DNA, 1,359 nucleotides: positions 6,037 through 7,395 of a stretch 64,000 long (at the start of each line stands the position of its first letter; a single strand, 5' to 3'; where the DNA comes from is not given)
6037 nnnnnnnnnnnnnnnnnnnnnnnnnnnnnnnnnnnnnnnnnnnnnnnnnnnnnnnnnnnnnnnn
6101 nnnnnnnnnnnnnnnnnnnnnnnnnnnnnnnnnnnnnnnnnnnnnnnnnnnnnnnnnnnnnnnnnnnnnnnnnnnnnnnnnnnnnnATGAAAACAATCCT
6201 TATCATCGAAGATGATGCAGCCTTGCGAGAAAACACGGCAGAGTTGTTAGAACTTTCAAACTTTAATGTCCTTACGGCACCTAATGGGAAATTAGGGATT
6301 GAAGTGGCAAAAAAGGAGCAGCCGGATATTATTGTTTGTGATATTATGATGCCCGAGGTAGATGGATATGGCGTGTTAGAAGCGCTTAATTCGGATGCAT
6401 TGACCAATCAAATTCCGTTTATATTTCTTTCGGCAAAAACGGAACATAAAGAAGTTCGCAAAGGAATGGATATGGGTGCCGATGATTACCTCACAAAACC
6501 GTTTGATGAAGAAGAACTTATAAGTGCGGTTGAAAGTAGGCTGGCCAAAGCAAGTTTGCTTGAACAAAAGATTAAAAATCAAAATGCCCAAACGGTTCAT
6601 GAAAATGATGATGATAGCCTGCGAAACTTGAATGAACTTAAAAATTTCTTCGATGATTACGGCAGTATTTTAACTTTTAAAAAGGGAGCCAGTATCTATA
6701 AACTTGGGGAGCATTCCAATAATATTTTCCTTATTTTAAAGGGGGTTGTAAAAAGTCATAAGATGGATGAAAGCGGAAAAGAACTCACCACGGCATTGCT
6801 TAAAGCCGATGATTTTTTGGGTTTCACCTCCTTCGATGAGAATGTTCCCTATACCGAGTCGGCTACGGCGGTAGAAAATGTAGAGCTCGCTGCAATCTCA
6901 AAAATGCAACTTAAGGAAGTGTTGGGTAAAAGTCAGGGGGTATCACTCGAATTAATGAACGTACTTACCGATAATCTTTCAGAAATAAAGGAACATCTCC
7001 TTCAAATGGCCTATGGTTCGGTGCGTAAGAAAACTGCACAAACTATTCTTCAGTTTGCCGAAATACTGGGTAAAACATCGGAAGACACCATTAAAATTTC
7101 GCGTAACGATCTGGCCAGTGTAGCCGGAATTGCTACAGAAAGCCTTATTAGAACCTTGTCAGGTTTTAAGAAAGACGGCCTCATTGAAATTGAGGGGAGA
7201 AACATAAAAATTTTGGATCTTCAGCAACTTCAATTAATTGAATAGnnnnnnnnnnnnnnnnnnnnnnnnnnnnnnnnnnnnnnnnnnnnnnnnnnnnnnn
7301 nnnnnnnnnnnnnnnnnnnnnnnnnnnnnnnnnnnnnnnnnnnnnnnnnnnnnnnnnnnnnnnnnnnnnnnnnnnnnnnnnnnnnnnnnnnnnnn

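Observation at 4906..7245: FixL-like PAS kinase plus a REC::Crp/Fnr fusion regulator: a possible one-protein FixJ+FixK short circuit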

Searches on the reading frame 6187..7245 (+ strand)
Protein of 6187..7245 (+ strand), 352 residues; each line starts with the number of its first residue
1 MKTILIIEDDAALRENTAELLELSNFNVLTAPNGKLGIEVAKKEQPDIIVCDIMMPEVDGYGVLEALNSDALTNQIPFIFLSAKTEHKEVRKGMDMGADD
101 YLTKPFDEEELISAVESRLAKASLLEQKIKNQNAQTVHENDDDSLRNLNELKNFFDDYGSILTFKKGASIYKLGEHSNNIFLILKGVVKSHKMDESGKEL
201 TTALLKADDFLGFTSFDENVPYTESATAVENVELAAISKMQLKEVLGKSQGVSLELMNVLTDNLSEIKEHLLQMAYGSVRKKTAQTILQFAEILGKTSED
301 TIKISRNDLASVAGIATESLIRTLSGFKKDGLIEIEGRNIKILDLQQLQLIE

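Call 3: search_protein_families(library=pfam, proteins=[window:6187-7245:+], max_evalue=0.01)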
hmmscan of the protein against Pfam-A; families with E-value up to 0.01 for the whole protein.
window:6187-7245:+ (352 aa): 4 families
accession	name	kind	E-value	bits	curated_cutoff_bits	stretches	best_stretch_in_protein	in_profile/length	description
PF00072.30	Response_reg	-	1.2e-29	103.2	30.2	1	4-116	1-111/111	Response regulator receiver domain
PF00027.35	cNMP_binding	-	2.4e-15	56.7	27.5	1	163-247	3-87/89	Cyclic nucleotide-binding domain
PF13545.12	HTH_Crp_2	-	5.3e-13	49.2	27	1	284-349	4-68/70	Crp-like helix-turn-helix domain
PF00325.26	Crp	-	0.00084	19.5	21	1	302-333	1-32/32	Bacterial regulatory proteins, crp family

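Call 4: search_protein_families(library=ncbifam, proteins=[window:6187-7245:+], max_evalue=0.01)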
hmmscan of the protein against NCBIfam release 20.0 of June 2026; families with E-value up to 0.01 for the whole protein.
window:6187-7245:+ (352 aa): 110 families (the best 25 are shown)
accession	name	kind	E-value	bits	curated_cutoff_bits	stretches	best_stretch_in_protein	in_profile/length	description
NF041733.1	resp_reg_CseB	equivalog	4.7e-27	94.8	350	1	3-136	2-132/228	two-component system response regulator CseB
NF007135.0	PRK09581.1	equivalog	1.1e-26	93.6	474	1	3-140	4-142/457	PleD family two-component system response regulator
TIGR02154.1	PhoB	equivalog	1.2e-26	93.4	296.2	1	2-123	3-124/226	phosphate regulon transcriptional regulator PhoB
NF040689.1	MtrAB_MtrA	equivalog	2.4e-26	92.5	300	1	4-127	1-121/219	MtrAB system response regulator MtrA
NF045944.1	ResRegRpaBCyano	equivalog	3e-26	92.2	330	1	5-137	1-130/229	response regulator transcription factor RpaB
NF033120.0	vanR_FM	exception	1.2e-24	87.3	460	1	3-136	5-135/231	vancomycin resistance response regulator transcription factor, VanR-F/VanR-M family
NF045505.1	RR_RssB_Pseudo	equivalog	1.3e-24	87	700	1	3-150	7-154/394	two-component system response regulator RssB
NF051850.1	RespRegRprY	equivalog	6.6e-24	84.6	370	1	4-123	7-124/234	response regulator transcription factor RprY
TIGR01387.1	cztR_silR_copR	subfamily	3.5e-23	82.4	279.2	1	4-130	1-125/218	heavy metal response regulator transcription factor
NF008199.0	PRK10955.1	equivalog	8.6e-23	81.5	341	1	1-175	1-170/232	envelope stress response regulator transcription factor CpxR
NF053854.1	RespRegPhoBBctds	equivalog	1.4e-22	80.2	270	1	4-137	1-133/225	two-component system response regulator PhoB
NF007005.1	PRK09468.1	equivalog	6.4e-22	78.1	331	1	2-123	4-123/237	osmolarity response regulator transcription factor OmpR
NF045991.1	RespRegCtrARhodob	equivalog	1.2e-21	77.5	350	1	4-119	3-116/224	response regulator transcription factor CtrA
NF047465.1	hybrid_HK_LvrA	exception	2.1e-21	75.7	1200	1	3-123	469-589/819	hybrid histidine kinase/response regulator LvrA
NF033117.2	vanR_ACDEGLN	exception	2.3e-21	76.4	350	1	4-138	1-132/226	VanR-ABDEGLN family response regulator transcription factor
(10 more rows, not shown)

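Call 8: find_encoding_contigs(protein=window:6187-7245:+, flank=10000, max_places=6)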
Protein window:6187-7245:+ (352 aa): 23 contigs read that carry it; 6 places shown.
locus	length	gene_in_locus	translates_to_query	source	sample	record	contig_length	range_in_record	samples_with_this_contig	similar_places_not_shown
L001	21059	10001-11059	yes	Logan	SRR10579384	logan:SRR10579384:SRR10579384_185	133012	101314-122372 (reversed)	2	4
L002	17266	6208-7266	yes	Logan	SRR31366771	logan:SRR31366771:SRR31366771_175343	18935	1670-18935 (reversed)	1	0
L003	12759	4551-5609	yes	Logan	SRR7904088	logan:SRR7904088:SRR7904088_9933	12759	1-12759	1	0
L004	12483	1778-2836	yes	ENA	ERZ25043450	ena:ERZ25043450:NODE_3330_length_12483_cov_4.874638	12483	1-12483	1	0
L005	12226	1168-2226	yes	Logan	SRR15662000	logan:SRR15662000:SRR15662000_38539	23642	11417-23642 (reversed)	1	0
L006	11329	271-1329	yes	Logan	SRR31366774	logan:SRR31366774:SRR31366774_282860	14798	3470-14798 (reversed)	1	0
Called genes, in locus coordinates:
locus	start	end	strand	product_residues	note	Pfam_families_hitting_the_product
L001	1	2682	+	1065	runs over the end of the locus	PF00873:ACR_tran, PF02355:SecD_SecF_C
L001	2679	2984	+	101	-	-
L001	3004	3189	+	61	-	PF11127:YgaP-like_TM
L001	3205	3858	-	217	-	PF14681:UPRTase, PF00156:Pribosyltran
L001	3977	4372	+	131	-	PF03625:DUF302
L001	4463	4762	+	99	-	PF02482:Ribosomal_S30AE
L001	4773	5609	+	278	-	PF00582:Usp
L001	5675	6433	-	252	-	PF01048:PNP_UDP_1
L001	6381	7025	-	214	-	PF01791:DeoC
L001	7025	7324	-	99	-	PF00085:Thioredoxin, PF00578:AhpC-TSA (weak), PF13098:Thioredoxin_2, PF13728:TraF, PF13899:Thioredoxin_7 (faint), PF13905:Thioredoxin_8 (weak)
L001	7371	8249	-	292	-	-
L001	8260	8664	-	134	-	-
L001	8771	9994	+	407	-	PF00989:PAS, PF13426:PAS_9, PF00512:HisKA, PF02518:HATPase_c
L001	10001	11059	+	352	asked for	PF00072:Response_reg, PF00027:cNMP_binding, PF13545:HTH_Crp_2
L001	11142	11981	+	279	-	PF00582:Usp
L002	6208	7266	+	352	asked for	PF00072:Response_reg, PF00027:cNMP_binding, PF13545:HTH_Crp_2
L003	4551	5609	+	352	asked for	PF00072:Response_reg, PF00027:cNMP_binding, PF13545:HTH_Crp_2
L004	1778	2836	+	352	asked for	PF00072:Response_reg, PF00027:cNMP_binding, PF13545:HTH_Crp_2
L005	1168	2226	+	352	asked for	PF00072:Response_reg, PF00027:cNMP_binding, PF13545:HTH_Crp_2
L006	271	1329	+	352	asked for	PF00072:Response_reg, PF00027:cNMP_binding, PF13545:HTH_Crp_2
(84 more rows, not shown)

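Call 16: find_homologous_proteins(query=window:6187-7245:+, max_evalue=1e-10)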
Query window:6187-7245:+ (352 aa): 8000 proteins with E <= 1e-10 among 8000 candidates; the best 120 are listed.
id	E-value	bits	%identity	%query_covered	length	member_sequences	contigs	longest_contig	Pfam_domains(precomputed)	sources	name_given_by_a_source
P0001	7.5e-218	740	100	100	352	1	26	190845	PF13545.13,PF00027.36,PF00072.31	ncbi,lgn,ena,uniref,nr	ncbi:MAG: response regulator [Altibacter sp.]|uniref:response regulator n=1 Tax=Altibacter sp. TaxID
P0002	2.5e-190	650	87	100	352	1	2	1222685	PF13545.13,PF00027.36,PF00072.31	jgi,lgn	jgi:CheY-like chemotaxis protein/CRP-like cAMP-binding protein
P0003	1.1e-186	638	85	100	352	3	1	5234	PF13545.13,PF00027.36,PF00072.31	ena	-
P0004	1.5e-176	604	81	100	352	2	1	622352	PF13545.13,PF00027.36,PF00072.31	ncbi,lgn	-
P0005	3.9e-176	603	82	100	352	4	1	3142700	PF13545.13,PF00027.36,PF00072.31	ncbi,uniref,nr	ncbi:response regulator [Altibacter lentus]|uniref:response regulator n=1 Tax=Altibacter lentus TaxI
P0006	3.6e-171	587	79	100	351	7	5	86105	PF13545.13,PF00027.36,PF00072.31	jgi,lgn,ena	jgi:CheY-like chemotaxis protein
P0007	7.4e-167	573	77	100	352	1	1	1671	PF13545.13,PF00027.36,PF00072.31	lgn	-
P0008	8.9e-167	572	77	100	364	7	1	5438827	PF13545.13,PF00027.36,PF00072.31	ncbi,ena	-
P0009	2.7e-166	571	76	100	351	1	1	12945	PF13545.13,PF00027.36,PF00072.31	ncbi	-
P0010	6.5e-166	569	77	100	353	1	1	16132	PF13545.13,PF00027.36,PF00072.31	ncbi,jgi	jgi:CRP-like cAMP-binding protein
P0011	1.2e-165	569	76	100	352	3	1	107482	PF13545.13,PF00027.36,PF00072.31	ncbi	-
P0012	1.7e-165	568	79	100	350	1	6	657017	PF13545.13,PF00027.36,PF00072.31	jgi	jgi:CheY-like chemotaxis protein/CRP-like cAMP-binding protein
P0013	4.3e-165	567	76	100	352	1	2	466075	PF13545.13,PF00027.36,PF00072.31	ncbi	-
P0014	6.1e-165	566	76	100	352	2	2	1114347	PF13545.13,PF00027.36,PF00072.31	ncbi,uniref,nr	ncbi:response regulator [Aquimarina mytili]|uniref:Response regulator n=1 Tax=Aquimarina mytili TaxI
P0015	6.8e-165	566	77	100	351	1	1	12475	PF13545.13,PF00027.36,PF00072.31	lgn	-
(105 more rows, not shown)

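Call 24: find_related_loci(query=window:6187-7245:+, collection=genome_contigs, flank=10000)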
Query window:6187-7245:+ (352 aa) in genome_contigs; peptide patterns used: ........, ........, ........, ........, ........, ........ (x = any residue, [..] = any of these).
600 stretches matched a pattern (row limit reached: there are more); 566 encode a relative of the query (tblastn E <= 1e-3); the best 80 are kept; 80 distinct loci.
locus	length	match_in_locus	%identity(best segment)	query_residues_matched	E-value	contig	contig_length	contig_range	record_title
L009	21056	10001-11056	82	1-352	0e+0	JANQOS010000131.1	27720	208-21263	MAG: Altibacter sp. isolate IP29b_bin.140 k99_440741, whole genome shotgun sequence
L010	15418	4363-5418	80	1-352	0e+0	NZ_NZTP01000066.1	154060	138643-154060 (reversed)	MAG: Altibacter sp. isolate EAC109 MHASMcontig_151815, whole genome shotgun sequence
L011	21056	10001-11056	77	1-352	0e+0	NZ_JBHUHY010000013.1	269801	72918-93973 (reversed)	Aquimarina celericrescens strain KCTC 52897 soapdenovo_K_105_13, whole genome shotgun sequence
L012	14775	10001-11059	77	1-352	3e-179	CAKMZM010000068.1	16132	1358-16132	uncultured Flavobacteriaceae bacterium isolate EG16N_Bin3 genome assembly, contig: NODE_197_length_16132_cov_54.091995,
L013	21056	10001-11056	77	1-352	6e-179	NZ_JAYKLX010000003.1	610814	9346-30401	Aquimarina gracilis strain PSC32 contig3, whole genome shotgun sequence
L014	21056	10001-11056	77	1-352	2e-178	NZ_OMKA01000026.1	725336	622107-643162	Aquimarina sp. Aq78 isolate Aquimarina sp. strain Aq78 assembly02, whole genome shotgun sequence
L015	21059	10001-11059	76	1-352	1e-177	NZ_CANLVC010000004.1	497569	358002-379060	Aquimarina algiphila isolate 2-91_1.fasta NODE_9, whole genome shotgun sequence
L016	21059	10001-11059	77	1-352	2e-177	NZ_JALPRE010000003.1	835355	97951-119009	Aquimarina acroporae strain D1M17 contig3, whole genome shotgun sequence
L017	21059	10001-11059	75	1-352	4e-177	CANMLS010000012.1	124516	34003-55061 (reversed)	uncultured Aquimarina sp. isolate 637-3Z.fasta genome assembly, contig: NODE_12, whole genome shotgun sequence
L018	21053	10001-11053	76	1-352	6e-177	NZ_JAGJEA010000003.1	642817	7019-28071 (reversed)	Aquimarina sp. MMG016 assembly_contig_3, whole genome shotgun sequence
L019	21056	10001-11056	75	1-352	5e-177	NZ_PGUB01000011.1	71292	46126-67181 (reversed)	Aquimarina sp. I32.4 Contig_0000011, whole genome shotgun sequence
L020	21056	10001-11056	76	1-352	3e-177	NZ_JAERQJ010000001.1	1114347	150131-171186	Aquimarina mytili strain KCTC 23302 scaffold1-size1114285, whole genome shotgun sequence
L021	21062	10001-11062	77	1-352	1e-176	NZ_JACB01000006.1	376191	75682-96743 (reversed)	Aquimarina megaterium XH134 contig6_scaffold4, whole genome shotgun sequence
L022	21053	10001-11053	76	1-352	3e-176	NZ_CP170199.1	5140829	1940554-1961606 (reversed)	Aquimarina sp. SS2-1 chromosome, complete genome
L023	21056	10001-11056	74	1-352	3e-176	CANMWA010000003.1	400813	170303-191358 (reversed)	uncultured Aquimarina sp. isolate YR205-23-3Z.fasta genome assembly, contig: NODE_3, whole genome shotgun sequence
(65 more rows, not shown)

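Call 29: search_solved_structures(query=window:6187-7245:+, max_evalue=0.001, show_alignments=0)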
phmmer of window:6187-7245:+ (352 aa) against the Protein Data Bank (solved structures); distinct sequences matched with E-value up to 0.001: 327 (the best 60 are shown).
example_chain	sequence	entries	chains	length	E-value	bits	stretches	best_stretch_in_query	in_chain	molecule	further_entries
9g85_A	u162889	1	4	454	5.7e-23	85.1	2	4-130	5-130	Response regulator PleD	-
2wb4_A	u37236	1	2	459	5.9e-23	85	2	4-130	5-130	DIGUANYLATE CYCLASE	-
9g86_A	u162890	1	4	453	6.1e-23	84.9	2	4-130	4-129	Response regulator PleD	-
1w25_A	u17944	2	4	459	6.4e-23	84.9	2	4-130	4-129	STALKED-CELL DIFFERENTIATION CONTROLLING PROTEIN | RESPONSE REGULATOR PLED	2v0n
9dvt_R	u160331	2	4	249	3.1e-22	82.6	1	3-123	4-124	DNA-binding dual master transcriptional regulator RpaA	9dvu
9ji3_J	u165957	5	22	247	2.6e-20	76.3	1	4-123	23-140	DNA-binding response regulator | Possible two component system response transcriptional positive regulator PhoP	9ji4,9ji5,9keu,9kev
3r0j_A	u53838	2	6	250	2.6e-20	76.3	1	4-123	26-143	POSSIBLE TWO COMPONENT SYSTEM RESPONSE TRANSCRIPTIONAL POSITIVE REGULATOR PHOP | Response regulator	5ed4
1nxo_A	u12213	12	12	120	2.9e-20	76.2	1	1-120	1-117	DNA-binding response regulator | Response regulator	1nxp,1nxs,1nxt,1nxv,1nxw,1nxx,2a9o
4uhj_A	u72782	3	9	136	4e-20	75.7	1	1-130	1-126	TRANSCRIPTIONAL REGULATORY PROTEIN CPXR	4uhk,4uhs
3eq2_A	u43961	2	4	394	4.6e-20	75.5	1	3-132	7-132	Probable two-component response regulator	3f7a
6eb7_A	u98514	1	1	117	1.7e-19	73.6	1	2-119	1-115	DNA-binding response regulator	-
1mvo_A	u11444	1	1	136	2.1e-19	73.3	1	2-124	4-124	PhoP response regulator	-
3t6k_A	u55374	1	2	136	1.2e-18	70.8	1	3-124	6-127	Response regulator receiver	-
1b00_A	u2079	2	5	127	2.4e-18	69.9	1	3-121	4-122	PHOSPHATE REGULON TRANSCRIPTIONAL REGULATORY PROTEIN PHOB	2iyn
4qpj_C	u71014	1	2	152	2.5e-18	69.8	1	4-117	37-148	Cell cycle response regulator CtrA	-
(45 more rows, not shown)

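Call 65: predict_structure(alignment_id=A2)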
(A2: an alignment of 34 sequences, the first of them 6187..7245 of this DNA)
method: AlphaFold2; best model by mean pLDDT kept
length: 352 residues; sequences in the alignment: 34
mean_pLDDT: 76.6   pTM: 0.55
mean pLDDT of the five models: 76.6, 75.7, 74.9, 74.3, 69.0
residues with pLDDT >= 90: 69; 70-90: 188; 50-70: 66; < 50: 29
segments of 3 or more residues with pLDDT < 50: 132-143, 264-275
pLDDT, mean of each block of 10 residues (from residue 1): 92 91 92 95 94 89 89 85 69 78 85 88 73 39 55 76 89 65 85 71 79 58 79 83 65 55 46 55 85 77 79 68 86 84 85 71
secondary structure, 60 per line:
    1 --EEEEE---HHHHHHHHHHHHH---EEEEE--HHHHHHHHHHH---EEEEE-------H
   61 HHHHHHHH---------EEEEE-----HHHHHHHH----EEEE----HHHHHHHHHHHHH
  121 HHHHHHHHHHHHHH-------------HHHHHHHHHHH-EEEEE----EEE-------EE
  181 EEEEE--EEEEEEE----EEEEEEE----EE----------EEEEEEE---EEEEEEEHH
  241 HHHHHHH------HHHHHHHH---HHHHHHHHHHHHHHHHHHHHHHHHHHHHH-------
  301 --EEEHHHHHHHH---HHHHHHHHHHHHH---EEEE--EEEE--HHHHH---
elements in order: E3-7 H11-23 E27-31 H34-44 E48-52 H60-68 E78-82 H88-95 E100-103 H108-134 H148-158 E160-164 E169-171 E179-185 E188-194 E199-205 E222-228 E232-238 H239-247 H254-261 H265-293 E303-305 H306-313 H317-329 E333-336 E339-342 H345-349

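Call 66: search_protein_representatives(protein=window:6187-7245:+)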
Query: 352 residues. Proteins with E-value up to 0.001 (for the whole library): 631008; up to 1e-10: 136338; up to 1e-30: 2102. The best 150 are listed.
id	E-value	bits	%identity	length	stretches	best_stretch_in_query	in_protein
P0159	5.0e-131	453.2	63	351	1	1-349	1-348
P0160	2.5e-99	349.1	51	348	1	1-349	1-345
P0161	5.1e-94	331.6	48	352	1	3-345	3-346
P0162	3.1e-91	322.4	67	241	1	54-287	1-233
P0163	1.0e-88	314.2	46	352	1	2-351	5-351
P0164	5.3e-85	302.0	46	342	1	1-350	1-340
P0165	9.1e-83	294.6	46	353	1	1-343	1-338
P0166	1.3e-82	294.2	47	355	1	2-351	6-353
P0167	1.1e-79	284.5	43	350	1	2-349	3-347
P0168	3.6e-79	282.8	45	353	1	1-349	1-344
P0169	3.1e-78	279.8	52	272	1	81-351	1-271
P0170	3.7e-78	279.5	44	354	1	1-349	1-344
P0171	1.5e-77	277.5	43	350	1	1-349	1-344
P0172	3.2e-77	276.4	44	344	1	4-351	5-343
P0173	6.8e-77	275.4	44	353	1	2-350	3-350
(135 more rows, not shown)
